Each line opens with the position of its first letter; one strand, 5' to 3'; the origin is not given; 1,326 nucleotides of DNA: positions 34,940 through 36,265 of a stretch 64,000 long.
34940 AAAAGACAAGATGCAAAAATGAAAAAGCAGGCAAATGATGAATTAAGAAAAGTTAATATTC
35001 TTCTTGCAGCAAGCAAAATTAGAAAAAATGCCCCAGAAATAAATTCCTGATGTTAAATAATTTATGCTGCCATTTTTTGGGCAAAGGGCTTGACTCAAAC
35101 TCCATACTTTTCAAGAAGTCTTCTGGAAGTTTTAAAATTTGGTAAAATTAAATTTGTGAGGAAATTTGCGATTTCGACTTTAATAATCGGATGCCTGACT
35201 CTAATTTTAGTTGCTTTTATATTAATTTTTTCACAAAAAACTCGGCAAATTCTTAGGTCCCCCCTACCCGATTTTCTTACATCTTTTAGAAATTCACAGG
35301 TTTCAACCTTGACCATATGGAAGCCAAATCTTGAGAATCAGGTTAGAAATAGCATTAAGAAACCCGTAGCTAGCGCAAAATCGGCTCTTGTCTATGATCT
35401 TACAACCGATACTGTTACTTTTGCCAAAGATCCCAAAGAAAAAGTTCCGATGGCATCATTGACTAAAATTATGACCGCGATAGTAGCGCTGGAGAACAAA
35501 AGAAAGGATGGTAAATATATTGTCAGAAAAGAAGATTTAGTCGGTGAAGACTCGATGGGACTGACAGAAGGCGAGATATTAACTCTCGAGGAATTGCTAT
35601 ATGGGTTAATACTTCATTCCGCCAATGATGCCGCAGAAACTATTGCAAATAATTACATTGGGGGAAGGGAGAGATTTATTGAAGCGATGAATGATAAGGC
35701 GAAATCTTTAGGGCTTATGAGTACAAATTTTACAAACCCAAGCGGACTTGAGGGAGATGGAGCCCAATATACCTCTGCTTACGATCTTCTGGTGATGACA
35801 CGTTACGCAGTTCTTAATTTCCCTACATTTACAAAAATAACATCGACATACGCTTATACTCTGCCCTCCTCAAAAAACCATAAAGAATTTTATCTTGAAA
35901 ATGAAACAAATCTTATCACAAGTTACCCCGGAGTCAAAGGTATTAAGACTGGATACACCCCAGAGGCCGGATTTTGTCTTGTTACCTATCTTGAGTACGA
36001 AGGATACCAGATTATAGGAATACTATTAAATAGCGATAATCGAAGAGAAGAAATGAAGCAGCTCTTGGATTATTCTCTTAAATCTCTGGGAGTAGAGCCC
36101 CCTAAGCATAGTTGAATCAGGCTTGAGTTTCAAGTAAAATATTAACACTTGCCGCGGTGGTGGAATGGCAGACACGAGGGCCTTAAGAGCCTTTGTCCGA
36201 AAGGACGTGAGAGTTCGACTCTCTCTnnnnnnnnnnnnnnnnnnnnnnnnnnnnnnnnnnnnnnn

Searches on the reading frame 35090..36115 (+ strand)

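Call 31: search_protein_families(library=pfam, proteins=[window:35090-36115:+], max_evalue=0.001)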
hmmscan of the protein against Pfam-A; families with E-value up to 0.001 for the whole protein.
window:35090-36115:+ (341 aa): 2 families
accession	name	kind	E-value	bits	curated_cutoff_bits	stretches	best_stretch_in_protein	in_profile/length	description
PF00768.25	Peptidase_S11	-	3.3e-48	164.7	27.6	1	89-316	5-238/239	D-alanyl-D-alanine carboxypeptidase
PF13354.11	Beta-lactamase2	-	2.9e-07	30.5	22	1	99-234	2-140/214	Beta-lactamase enzyme family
